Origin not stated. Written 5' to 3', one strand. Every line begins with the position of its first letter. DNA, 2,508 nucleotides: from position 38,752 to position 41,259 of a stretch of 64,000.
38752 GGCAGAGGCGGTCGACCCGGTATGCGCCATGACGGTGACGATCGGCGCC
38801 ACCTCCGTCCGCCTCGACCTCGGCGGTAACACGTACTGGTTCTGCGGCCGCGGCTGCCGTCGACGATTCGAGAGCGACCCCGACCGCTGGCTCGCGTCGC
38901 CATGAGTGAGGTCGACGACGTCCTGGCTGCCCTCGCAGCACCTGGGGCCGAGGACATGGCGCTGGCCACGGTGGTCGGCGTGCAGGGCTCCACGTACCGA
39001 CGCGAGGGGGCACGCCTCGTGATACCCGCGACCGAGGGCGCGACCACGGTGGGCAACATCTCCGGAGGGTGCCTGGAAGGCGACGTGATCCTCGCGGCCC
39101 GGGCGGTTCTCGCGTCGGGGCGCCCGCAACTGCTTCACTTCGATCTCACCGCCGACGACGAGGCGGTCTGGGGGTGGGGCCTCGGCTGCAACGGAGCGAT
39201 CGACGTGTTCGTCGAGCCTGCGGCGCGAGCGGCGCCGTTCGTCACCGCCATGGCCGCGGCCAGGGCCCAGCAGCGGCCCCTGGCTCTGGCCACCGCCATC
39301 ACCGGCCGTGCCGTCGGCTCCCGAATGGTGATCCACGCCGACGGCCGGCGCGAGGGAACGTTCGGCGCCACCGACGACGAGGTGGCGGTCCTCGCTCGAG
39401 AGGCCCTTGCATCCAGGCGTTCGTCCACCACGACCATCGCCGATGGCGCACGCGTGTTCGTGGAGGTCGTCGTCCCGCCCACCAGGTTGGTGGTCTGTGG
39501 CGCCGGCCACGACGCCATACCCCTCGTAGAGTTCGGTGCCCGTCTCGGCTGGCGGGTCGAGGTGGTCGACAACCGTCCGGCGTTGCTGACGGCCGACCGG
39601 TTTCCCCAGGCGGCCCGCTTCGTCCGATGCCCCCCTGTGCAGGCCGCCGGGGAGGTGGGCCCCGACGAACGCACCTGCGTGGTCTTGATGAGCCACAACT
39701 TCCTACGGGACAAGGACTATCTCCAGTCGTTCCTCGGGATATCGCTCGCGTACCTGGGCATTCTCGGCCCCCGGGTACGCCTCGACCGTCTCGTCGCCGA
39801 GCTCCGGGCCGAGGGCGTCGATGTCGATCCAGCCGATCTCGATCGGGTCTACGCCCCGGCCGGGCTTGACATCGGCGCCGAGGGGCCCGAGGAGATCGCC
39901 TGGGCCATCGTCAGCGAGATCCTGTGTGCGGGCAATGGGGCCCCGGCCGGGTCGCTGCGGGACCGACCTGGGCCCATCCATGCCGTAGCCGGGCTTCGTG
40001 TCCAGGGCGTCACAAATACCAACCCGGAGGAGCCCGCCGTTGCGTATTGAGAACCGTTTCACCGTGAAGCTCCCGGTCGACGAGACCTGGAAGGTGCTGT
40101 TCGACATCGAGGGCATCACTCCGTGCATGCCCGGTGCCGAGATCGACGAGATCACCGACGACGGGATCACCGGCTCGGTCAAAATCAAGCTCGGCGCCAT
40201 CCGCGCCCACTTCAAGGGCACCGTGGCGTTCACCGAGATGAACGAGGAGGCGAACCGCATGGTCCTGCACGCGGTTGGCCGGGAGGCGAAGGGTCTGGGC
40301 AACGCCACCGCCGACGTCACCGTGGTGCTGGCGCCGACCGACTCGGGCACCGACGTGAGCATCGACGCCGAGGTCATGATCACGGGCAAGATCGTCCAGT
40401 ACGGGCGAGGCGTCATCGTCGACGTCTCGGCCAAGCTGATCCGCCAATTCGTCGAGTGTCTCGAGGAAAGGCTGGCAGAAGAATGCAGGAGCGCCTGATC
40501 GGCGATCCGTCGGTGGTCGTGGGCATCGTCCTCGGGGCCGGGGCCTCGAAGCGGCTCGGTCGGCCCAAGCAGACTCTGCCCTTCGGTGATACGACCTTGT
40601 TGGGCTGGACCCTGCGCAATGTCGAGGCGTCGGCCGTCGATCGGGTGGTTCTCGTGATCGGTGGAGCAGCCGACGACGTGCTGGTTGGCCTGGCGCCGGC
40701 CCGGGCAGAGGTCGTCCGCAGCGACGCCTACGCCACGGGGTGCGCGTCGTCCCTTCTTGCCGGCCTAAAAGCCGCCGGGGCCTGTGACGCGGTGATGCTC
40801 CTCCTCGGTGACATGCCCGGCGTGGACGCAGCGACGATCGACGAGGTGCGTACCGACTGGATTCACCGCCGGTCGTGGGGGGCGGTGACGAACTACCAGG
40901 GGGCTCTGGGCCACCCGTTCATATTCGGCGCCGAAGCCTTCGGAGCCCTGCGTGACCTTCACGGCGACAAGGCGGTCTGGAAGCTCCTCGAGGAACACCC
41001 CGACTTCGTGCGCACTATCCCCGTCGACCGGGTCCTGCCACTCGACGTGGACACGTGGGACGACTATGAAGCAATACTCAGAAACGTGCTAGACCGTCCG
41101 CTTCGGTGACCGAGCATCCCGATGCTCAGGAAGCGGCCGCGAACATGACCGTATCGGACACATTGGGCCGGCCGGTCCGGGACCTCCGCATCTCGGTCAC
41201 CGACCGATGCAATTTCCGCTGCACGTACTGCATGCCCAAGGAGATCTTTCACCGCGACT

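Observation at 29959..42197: Copies of the sixA 3' end bracket an esterase gene and the whole CO-dehydrogenase cluster: relic of tandem site-specific insertions between sixA and ppx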

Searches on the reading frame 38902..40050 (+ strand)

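Call 8: search_protein_families(library=pfam, proteins=[window:38902-40050:+])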
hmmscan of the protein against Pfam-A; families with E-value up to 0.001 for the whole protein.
window:38902-40050:+ (382 aa): 2 families
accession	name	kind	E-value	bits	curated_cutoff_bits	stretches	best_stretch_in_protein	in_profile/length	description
PF13478.12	XdhC_C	-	7.4e-36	123.9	29.7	1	196-340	1-125/125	XdhC Rossmann domain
PF02625.21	XdhC_CoxI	-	5.3e-28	97.2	24.3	2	17-81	6-68/68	XdhC and CoxI family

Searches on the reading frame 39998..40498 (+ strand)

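Call 8: search_protein_families(library=pfam, proteins=[window:39998-40498:+])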
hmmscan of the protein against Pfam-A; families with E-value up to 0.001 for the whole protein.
window:39998-40498:+ (166 aa): 1 family
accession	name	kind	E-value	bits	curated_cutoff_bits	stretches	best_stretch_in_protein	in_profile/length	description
PF06240.19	COXG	-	8.7e-18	64.8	22.2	1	21-159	3-139/140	Carbon monoxide dehydrogenase subunit G (CoxG)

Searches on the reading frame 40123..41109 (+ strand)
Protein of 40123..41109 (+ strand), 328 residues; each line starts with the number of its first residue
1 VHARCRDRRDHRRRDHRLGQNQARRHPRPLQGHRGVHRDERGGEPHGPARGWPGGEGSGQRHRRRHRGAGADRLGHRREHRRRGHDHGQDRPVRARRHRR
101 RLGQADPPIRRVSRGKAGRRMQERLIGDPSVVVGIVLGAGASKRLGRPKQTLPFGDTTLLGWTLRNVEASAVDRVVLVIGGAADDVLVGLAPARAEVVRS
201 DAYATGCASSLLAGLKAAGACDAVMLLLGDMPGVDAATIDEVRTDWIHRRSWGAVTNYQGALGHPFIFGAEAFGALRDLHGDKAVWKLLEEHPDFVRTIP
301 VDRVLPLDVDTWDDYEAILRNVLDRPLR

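Call 8: search_protein_families(library=pfam, proteins=[window:40123-41109:+])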
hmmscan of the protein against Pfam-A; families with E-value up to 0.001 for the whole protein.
window:40123-41109:+ (328 aa): 1 family
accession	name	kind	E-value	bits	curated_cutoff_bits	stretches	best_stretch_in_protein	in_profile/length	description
PF12804.13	NTP_transf_3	-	1.3e-32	113.7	27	1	134-293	1-158/160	MobA-like NTP transferase domain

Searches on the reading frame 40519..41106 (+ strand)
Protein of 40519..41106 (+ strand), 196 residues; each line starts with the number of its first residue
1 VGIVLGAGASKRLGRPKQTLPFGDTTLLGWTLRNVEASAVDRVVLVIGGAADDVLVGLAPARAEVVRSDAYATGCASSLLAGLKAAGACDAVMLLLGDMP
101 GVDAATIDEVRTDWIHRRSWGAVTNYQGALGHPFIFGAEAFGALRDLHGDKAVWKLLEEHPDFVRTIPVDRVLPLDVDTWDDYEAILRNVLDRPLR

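Call 66: find_homologous_proteins(query=window:40519-41106:+, max_evalue=1e-40)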
Query window:40519-41106:+ (196 aa): 1440 proteins with E <= 1e-40 among 3601 candidates; the best 120 are listed.
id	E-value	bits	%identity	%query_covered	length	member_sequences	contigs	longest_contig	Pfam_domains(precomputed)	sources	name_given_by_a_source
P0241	1.8e-124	431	99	100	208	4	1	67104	PF12804.14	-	-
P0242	1.1e-109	383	89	100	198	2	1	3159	PF12804.14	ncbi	-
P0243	6.7e-95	335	79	93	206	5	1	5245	PF12804.14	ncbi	-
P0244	8.8e-93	328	79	97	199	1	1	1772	PF12804.14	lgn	-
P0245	1.2e-91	324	76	99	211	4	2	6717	PF12804.14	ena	-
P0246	2.2e-91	323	77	97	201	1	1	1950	PF01128.26,PF12804.14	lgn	-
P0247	1.3e-90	321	75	96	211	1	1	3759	PF12804.14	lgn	-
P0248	2.6e-89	317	74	97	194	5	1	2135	PF12804.14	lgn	-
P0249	7.6e-89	315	76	95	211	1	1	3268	PF12804.14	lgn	-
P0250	7.7e-86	305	75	95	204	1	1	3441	PF12804.14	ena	-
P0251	7.6e-84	299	73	97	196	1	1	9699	PF12804.14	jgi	jgi:molybdenum cofactor cytidylyltransferase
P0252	1.3e-83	298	73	97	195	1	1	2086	PF01128.26,PF12804.14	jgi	jgi:molybdenum cofactor cytidylyltransferase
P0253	2.3e-83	297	71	100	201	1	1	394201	PF12804.14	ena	-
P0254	3.5e-83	297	70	98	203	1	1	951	PF12804.14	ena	-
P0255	3.9e-83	296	71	95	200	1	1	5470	PF12804.14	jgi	jgi:molybdenum cofactor cytidylyltransferase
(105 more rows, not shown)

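Call 67: find_encoding_contigs(protein=P0242, flank=10000, max_places=3)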
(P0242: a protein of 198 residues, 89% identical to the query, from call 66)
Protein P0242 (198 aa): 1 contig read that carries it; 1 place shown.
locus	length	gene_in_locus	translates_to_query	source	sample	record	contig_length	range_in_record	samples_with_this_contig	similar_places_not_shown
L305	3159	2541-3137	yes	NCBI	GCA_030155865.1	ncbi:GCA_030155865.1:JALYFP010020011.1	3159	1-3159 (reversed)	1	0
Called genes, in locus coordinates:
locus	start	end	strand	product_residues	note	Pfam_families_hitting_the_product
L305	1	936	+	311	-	?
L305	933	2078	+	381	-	PF02625:XdhC_CoxI, PF13478:XdhC_C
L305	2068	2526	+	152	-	PF06240:COXG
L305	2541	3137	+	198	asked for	PF12804:NTP_transf_3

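Call 68: find_encoding_contigs(protein=P0243, flank=10000, max_places=3)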
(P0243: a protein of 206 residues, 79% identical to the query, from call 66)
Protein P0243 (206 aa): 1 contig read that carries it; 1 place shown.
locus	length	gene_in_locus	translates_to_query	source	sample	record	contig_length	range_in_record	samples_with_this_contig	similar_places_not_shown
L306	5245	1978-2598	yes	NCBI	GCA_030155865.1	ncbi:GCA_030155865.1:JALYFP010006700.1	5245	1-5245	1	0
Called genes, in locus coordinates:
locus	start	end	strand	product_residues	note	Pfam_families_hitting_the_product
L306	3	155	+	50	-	?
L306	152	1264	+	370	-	PF02625:XdhC_CoxI, PF13478:XdhC_C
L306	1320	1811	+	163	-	PF06240:COXG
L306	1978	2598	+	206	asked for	PF12804:NTP_transf_3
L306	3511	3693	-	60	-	-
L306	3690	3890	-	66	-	-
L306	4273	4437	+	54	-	PF13561:adh_short_C2 (weak)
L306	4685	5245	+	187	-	?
